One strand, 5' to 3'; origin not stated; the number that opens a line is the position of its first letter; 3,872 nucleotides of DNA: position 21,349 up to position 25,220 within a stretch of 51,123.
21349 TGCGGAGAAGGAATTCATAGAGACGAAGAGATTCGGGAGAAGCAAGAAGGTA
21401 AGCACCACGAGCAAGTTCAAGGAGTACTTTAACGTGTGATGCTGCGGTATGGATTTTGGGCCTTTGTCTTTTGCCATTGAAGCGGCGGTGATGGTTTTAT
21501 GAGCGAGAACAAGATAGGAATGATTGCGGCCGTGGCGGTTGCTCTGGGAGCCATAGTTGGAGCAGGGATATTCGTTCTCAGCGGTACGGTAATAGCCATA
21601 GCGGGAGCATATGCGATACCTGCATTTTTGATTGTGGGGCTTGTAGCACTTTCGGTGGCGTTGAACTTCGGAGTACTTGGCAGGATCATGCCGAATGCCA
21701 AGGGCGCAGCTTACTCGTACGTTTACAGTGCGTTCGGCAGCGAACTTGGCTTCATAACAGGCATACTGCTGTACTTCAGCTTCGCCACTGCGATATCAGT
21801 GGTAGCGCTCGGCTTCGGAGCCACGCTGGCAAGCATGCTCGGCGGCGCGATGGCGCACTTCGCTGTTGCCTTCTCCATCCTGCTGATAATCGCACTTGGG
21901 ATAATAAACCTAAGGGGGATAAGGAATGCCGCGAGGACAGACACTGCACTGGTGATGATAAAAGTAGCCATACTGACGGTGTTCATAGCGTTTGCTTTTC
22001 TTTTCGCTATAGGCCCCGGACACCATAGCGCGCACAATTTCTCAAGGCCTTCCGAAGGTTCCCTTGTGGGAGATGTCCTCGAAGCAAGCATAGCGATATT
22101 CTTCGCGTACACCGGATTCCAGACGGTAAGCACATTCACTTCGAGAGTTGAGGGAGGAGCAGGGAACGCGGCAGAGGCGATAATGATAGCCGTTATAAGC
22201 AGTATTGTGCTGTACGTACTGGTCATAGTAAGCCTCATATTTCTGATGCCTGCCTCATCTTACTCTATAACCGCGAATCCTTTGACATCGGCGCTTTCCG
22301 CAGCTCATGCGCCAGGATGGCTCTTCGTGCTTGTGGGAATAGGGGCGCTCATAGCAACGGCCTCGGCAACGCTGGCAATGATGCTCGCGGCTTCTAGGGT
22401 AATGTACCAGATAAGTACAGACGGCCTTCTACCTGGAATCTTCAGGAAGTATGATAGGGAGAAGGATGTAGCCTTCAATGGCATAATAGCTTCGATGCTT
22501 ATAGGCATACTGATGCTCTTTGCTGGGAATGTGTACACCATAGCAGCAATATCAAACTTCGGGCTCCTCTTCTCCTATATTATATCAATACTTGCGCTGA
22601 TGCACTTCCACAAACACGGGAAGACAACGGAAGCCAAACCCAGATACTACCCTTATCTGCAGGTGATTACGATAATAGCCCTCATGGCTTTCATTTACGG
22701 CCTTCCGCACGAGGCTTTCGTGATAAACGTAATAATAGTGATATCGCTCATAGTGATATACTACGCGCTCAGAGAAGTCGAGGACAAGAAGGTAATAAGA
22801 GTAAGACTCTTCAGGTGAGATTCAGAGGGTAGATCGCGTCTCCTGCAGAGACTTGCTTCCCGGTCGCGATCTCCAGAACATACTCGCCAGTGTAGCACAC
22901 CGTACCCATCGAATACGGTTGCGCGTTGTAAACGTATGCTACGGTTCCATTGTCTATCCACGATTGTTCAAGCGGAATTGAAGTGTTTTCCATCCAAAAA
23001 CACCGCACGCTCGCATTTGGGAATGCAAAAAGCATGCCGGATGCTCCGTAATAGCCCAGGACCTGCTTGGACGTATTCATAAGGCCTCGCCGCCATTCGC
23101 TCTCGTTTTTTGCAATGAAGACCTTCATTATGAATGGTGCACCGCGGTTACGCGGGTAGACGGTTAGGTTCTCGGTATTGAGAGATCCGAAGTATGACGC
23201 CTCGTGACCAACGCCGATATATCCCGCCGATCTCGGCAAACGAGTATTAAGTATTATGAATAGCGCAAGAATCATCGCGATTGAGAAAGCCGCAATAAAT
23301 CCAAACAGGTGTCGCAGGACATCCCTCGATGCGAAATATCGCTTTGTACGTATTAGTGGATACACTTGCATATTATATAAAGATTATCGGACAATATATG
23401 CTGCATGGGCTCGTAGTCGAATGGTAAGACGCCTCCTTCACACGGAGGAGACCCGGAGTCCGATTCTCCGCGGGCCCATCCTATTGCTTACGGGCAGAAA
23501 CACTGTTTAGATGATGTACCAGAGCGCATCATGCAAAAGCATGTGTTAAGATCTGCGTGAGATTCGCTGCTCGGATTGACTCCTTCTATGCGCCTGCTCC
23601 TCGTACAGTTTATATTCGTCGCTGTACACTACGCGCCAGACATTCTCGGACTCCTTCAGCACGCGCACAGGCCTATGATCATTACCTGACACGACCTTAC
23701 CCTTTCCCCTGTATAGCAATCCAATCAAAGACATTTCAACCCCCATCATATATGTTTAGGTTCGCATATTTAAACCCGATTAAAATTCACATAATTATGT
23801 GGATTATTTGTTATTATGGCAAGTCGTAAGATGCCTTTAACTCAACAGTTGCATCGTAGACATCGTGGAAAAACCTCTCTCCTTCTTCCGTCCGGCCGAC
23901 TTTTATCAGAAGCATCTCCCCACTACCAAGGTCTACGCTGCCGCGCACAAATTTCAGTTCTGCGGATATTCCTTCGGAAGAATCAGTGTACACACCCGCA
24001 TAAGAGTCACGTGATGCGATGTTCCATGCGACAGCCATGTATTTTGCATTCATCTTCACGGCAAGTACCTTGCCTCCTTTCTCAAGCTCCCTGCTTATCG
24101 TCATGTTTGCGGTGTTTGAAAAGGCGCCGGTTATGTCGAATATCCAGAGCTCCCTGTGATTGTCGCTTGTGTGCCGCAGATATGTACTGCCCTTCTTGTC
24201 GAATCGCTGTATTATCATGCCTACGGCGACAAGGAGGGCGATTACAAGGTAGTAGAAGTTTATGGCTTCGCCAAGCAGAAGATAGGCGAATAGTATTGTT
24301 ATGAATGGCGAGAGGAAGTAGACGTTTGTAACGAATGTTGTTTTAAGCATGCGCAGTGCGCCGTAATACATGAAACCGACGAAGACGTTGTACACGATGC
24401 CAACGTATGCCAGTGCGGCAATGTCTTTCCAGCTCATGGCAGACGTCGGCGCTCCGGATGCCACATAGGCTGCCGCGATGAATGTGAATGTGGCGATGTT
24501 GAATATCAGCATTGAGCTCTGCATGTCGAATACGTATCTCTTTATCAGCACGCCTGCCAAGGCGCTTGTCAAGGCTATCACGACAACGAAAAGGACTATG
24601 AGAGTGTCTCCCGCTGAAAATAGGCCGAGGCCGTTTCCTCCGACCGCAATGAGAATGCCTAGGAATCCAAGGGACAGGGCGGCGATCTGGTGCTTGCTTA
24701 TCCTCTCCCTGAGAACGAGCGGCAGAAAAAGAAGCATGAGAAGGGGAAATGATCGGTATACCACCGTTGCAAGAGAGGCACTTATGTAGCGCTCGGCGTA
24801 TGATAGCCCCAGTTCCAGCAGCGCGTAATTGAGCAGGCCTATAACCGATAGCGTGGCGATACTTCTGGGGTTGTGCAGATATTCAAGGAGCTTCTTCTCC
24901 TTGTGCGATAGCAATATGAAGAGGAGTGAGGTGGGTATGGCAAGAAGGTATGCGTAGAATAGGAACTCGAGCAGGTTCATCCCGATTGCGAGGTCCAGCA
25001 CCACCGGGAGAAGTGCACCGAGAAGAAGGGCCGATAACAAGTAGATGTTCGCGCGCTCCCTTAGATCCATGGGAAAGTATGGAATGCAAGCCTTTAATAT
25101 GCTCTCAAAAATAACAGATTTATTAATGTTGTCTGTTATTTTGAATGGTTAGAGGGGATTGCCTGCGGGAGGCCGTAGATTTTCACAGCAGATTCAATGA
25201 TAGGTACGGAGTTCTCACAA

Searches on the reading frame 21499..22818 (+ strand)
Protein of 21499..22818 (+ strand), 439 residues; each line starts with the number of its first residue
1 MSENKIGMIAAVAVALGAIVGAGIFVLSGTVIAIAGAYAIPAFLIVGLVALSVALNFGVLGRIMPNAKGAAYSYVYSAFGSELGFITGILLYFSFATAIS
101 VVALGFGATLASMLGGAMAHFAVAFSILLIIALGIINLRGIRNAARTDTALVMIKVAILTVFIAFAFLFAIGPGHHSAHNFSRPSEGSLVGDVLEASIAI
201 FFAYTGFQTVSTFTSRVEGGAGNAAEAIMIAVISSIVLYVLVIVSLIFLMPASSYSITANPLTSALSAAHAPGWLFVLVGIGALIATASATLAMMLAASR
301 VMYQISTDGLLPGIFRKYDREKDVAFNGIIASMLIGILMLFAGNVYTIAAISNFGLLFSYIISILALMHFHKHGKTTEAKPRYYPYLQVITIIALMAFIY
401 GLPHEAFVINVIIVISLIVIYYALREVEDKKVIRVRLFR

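Call 52: search_protein_families(library=pfam, proteins=[window:21499-22818:+], max_evalue=0.00001)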
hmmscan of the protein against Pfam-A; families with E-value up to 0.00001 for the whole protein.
window:21499-22818:+ (439 aa): 2 families
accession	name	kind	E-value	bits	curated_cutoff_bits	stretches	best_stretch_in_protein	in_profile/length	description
PF13520.12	AA_permease_2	-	2.3e-42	145.9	27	1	6-402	1-401/427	Amino acid permease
PF00324.27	AA_permease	-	1.4e-35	123.3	24.6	1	13-409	4-427/470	Amino acid permease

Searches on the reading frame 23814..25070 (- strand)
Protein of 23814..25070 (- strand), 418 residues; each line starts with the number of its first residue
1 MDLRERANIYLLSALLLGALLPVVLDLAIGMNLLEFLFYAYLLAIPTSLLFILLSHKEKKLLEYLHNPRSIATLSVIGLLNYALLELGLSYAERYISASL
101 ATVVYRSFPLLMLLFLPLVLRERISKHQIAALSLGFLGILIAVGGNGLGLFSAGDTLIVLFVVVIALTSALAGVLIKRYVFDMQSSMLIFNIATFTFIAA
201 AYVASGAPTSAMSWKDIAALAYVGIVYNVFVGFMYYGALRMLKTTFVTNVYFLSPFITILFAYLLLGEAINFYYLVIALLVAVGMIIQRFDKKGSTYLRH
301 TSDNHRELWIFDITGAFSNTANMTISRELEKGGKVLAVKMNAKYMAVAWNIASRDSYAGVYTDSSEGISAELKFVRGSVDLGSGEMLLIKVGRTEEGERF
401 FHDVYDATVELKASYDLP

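Call 52: search_protein_families(library=pfam, proteins=[window:23814-25070:-], max_evalue=0.00001)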
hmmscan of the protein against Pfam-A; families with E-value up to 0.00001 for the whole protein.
window:23814-25070:- (418 aa): 1 family
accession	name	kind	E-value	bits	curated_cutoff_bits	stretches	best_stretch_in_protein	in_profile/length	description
PF00892.27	EamA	-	7e-24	85.1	28.2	2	9-142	5-133/135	EamA-like transporter family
